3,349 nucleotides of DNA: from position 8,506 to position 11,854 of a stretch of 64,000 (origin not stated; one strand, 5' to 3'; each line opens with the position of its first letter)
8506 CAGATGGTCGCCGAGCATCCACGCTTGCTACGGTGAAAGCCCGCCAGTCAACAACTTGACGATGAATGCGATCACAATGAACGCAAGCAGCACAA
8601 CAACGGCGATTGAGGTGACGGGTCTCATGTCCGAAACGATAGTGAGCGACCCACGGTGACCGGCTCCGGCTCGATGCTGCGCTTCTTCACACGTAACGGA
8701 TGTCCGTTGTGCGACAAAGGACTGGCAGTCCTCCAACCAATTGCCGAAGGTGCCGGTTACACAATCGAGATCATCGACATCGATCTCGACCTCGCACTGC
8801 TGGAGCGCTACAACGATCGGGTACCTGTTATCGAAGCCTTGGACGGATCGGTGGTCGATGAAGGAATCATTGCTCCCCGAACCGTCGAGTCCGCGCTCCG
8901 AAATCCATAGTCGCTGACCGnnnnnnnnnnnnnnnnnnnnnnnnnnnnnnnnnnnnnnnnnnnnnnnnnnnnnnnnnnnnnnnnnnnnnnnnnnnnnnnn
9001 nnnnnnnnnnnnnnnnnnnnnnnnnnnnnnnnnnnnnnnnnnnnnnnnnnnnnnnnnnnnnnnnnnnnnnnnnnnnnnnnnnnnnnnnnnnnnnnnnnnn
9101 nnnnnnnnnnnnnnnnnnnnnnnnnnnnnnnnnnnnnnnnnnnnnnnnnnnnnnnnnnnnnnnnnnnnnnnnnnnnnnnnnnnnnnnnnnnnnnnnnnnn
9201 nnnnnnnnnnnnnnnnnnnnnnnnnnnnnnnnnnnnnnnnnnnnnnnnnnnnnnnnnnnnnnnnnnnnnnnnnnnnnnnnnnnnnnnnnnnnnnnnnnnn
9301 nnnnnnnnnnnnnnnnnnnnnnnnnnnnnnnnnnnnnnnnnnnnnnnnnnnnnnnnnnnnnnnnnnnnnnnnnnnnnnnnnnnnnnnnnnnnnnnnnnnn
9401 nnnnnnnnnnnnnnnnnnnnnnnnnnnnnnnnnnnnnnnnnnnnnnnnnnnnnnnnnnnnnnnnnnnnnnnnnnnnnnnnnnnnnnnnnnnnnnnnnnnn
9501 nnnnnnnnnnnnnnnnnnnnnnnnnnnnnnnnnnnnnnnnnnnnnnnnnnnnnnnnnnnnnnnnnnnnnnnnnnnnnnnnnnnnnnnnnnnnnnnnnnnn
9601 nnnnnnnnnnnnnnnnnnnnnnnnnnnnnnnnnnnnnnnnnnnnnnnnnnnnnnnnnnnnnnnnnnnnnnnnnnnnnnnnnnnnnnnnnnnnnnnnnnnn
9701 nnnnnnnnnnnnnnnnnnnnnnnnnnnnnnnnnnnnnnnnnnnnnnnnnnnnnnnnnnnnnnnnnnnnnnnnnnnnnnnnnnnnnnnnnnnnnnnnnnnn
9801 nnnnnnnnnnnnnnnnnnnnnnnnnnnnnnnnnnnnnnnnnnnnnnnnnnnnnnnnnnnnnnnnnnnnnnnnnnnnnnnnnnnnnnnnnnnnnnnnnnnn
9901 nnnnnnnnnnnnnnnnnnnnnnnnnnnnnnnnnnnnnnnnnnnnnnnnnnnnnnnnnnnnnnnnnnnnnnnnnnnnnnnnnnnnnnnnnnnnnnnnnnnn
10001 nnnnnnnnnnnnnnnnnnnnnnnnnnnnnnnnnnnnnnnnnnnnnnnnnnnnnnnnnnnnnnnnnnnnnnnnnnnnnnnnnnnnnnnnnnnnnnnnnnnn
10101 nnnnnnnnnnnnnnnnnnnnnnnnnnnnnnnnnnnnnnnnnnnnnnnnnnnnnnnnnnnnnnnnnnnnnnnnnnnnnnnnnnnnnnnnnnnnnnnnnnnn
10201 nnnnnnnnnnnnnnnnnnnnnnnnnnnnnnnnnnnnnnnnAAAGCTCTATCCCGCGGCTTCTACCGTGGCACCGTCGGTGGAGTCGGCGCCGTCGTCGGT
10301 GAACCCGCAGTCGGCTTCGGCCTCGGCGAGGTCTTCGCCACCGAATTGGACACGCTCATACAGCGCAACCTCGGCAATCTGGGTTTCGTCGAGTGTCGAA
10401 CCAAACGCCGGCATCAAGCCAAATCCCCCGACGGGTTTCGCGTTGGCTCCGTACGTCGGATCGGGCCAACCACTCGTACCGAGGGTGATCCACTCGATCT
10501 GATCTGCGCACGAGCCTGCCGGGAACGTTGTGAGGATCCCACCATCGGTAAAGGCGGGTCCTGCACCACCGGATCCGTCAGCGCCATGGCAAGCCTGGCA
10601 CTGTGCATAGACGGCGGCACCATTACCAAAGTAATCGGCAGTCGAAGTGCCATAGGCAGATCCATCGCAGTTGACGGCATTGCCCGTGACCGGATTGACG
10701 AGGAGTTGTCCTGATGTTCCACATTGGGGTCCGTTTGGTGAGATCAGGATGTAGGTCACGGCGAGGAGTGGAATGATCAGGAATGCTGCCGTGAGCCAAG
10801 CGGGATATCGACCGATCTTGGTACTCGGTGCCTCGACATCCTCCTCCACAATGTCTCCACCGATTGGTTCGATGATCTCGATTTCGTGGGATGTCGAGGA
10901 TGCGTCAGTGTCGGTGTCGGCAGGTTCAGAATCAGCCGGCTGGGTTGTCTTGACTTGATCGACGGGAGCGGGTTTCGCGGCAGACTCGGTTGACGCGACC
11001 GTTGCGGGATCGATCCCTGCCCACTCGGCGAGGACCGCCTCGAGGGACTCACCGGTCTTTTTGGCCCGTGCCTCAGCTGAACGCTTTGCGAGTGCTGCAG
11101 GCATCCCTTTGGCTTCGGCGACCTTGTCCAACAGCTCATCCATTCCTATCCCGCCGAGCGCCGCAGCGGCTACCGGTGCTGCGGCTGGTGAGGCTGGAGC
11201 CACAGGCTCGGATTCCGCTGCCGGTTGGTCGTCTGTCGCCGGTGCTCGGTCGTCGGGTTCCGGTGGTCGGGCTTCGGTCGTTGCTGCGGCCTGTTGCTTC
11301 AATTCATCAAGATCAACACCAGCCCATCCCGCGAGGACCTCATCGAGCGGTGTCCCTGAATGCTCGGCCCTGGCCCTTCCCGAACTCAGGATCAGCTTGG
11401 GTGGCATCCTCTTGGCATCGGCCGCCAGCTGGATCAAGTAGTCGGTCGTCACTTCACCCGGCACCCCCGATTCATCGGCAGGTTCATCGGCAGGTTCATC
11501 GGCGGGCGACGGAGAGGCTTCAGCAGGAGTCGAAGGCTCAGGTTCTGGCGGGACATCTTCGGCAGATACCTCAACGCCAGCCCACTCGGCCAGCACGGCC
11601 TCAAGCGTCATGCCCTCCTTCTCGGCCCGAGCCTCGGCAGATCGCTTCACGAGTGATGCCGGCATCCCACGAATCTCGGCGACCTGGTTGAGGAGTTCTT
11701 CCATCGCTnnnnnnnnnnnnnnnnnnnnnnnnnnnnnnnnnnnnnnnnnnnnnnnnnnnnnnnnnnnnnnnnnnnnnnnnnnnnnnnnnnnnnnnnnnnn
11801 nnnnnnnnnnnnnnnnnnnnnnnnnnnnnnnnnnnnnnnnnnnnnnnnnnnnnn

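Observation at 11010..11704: ~45-aa cytoplasmic repeat shared by two different respiratory proteins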

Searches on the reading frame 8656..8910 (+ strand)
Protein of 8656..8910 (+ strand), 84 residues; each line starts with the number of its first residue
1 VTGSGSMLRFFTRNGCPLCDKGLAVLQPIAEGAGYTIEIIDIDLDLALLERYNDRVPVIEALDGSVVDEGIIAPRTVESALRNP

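Call 72: search_protein_families(library=pfam, proteins=[window:8656-8910:+], max_evalue=0.001)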
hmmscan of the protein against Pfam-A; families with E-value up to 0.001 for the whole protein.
window:8656-8910:+ (84 aa): 1 family
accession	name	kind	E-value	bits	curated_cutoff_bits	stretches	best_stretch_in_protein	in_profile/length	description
PF05768.20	Glrx-like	-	3e-15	56.7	26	1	8-64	2-58/77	Glutaredoxin-like domain (DUF836)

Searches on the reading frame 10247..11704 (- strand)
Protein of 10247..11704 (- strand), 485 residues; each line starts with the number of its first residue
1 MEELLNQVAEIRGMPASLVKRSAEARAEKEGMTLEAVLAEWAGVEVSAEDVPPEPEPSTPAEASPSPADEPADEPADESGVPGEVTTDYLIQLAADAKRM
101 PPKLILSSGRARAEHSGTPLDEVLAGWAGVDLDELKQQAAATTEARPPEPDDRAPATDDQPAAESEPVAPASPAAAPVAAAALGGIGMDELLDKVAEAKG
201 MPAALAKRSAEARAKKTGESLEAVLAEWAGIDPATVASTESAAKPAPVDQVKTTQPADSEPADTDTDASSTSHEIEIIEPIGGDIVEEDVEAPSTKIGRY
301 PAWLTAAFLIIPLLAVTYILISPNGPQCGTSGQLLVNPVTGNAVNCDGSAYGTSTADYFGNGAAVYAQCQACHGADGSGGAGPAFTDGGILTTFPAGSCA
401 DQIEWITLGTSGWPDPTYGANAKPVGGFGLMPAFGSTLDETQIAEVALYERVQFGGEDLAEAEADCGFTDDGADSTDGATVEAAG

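Call 3: search_protein_families(library=pfam, proteins=[window:10247-11704:-], max_evalue=0.1)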
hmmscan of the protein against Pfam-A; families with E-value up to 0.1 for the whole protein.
window:10247-11704:- (485 aa): 2 families
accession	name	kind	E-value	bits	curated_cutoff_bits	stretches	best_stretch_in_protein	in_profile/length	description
PF13442.11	Cytochrome_CBB3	-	3.3e-06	27.8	27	1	362-449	6-67/68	Cytochrome C oxidase, cbb3-type, subunit III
PF00034.26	Cytochrom_C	-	0.00014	23.5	21.3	1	361-449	3-85/90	Cytochrome c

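Call 4: search_protein_families(library=ncbifam, proteins=[window:10247-11704:-], max_evalue=0.1)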
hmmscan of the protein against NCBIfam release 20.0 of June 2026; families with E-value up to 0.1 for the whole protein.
window:10247-11704:- (485 aa): 5 families
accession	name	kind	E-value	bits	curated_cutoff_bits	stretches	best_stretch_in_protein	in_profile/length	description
TIGR00782.1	ccoP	equivalog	3.3e-05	23.4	179.95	1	361-461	108-200/285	cytochrome-c oxidase, cbb3-type subunit III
NF045773.1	cytochro_C550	exception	0.0038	17.2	125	1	363-387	54-78/118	cytochrome c550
NF045774.1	cytochro_C551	exception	0.0051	16.8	118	1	362-388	42-69/110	cytochrome c551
NF045930.1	Cytc6PetJCyano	equivalog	0.0089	16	135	0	428-449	80-101/110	cytochrome c6 PetJ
NF052248.1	SorU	equivalog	0.03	14.6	100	0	426-449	48-71/72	SorU family sulfite dehydrogenase c-type cytochrome subunit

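Call 44: find_homologous_proteins(query=window:10247-11704:-, max_evalue=0.00001)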
Query window:10247-11704:- (485 aa): 377 proteins with E <= 0.00001 among 8000 candidates; the best 120 are listed.
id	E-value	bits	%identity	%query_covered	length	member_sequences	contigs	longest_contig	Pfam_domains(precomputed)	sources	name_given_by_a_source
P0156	0.0e+0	1025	98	100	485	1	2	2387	PF13442.12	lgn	-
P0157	4.9e-241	819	78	100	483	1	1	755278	PF13442.12,PF00034.27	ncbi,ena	-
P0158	1.3e-234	798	79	100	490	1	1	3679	PF13442.12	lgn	-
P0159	2.5e-219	747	81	62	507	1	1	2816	-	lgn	-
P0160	1.9e-183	629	62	100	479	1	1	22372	PF13442.12,PF00034.27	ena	-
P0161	3.2e-181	622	64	100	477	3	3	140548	PF13442.12,PF00034.27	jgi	jgi:mono/diheme cytochrome c family protein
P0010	2.4e-178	612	60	99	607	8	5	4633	-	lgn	-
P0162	7.1e-177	607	50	99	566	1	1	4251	PF13442.12,PF00034.27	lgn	-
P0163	7.5e-177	607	76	76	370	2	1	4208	PF13442.12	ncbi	ncbi:MAG: hypothetical protein DWP92_05750, partial [Armatimonadetes bacterium]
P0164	2.3e-176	606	62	100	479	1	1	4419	PF00034.27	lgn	-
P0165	2.6e-174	599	51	100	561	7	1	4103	-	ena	-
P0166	5.3e-173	595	63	100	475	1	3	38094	PF13442.12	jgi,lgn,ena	-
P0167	1.7e-171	590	49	97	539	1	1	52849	-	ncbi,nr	ncbi:MAG: cytochrome c [Actinomycetia bacterium]|nr:cytochrome c [Actinomycetes bacterium]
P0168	1.8e-170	586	49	98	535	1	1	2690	-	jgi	-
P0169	4.7e-167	575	48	98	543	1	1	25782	PF00034.27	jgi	jgi:mono/diheme cytochrome c family protein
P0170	6.5e-167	574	60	97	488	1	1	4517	PF13442.12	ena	-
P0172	1.1e-165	570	60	98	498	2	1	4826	PF13442.12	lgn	-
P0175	3.3e-163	562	47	99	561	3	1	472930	PF00034.27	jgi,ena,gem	-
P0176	1.3e-162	560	58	100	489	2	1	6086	PF13442.12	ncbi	-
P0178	1.0e-161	557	59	97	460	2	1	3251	PF13442.12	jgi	-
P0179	8.1e-161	554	61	97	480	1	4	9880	PF00034.27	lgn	-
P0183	1.4e-158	547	55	97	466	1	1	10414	PF13442.12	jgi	jgi:mono/diheme cytochrome c family protein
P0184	2.3e-158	546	45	96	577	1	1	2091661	PF00034.27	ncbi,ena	-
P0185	2.5e-158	546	47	99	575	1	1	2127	PF13442.12,PF00034.27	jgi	jgi:mono/diheme cytochrome c family protein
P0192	6.9e-157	541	58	97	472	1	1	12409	PF00034.27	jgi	-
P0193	1.1e-156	541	56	100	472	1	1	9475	PF13442.12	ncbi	-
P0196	3.2e-156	539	59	100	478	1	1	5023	PF00034.27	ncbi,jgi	-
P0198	1.4e-155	537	58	100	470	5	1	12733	PF13442.12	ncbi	-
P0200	6.1e-155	535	55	98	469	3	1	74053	PF13442.12,PF00034.27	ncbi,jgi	-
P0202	7.5e-155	535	58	98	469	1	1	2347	PF13442.12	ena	-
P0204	1.3e-154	534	57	97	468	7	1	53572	PF13442.12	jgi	-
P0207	5.2e-154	532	57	96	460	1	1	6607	PF13442.12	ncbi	ncbi:MAG: cytochrome c [Actinomycetota bacterium]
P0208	1.5e-153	530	45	99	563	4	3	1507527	PF13442.12,PF00034.27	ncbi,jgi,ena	-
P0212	2.6e-153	530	57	97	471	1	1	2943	PF13442.12,PF00034.27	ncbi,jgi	-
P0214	6.3e-153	528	56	100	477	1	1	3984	PF13442.12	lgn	-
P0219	1.5e-152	527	57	97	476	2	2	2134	PF13442.12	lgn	-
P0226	4.3e-151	522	57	100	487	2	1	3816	PF13442.12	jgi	jgi:mono/diheme cytochrome c family protein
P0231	2.0e-150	520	56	97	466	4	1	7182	PF00034.27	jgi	jgi:mono/diheme cytochrome c family protein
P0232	2.4e-150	520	56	100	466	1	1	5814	PF13442.12,PF00034.27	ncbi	-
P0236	7.3e-150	518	55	97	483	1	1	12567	PF13442.12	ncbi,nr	ncbi:MAG: hypothetical protein BMS9Abin17_0761 [Acidimicrobiia bacterium]|nr:MAG: hypothetical prote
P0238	4.8e-149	516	55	100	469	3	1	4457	PF13442.12,PF00034.27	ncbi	-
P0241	1.0e-148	514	56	100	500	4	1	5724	PF00034.27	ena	-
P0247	4.5e-148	512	52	97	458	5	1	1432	PF00034.27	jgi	jgi:hypothetical protein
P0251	1.5e-147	511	54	100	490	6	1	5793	PF13442.12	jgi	jgi:mono/diheme cytochrome c family protein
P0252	1.7e-147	510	54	99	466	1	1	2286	PF00034.27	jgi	-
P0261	4.5e-145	502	54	97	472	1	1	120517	PF13442.12,PF00034.27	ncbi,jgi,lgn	-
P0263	6.0e-145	502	55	99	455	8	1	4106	PF00034.27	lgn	-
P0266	4.0e-143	496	53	98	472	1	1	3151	PF13442.12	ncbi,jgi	-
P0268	6.6e-142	492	54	100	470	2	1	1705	PF00034.27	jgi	jgi:mono/diheme cytochrome c family protein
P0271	1.8e-141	491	52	100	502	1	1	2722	PF00034.27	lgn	-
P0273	3.5e-141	490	52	97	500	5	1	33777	PF13442.12,PF00034.27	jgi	-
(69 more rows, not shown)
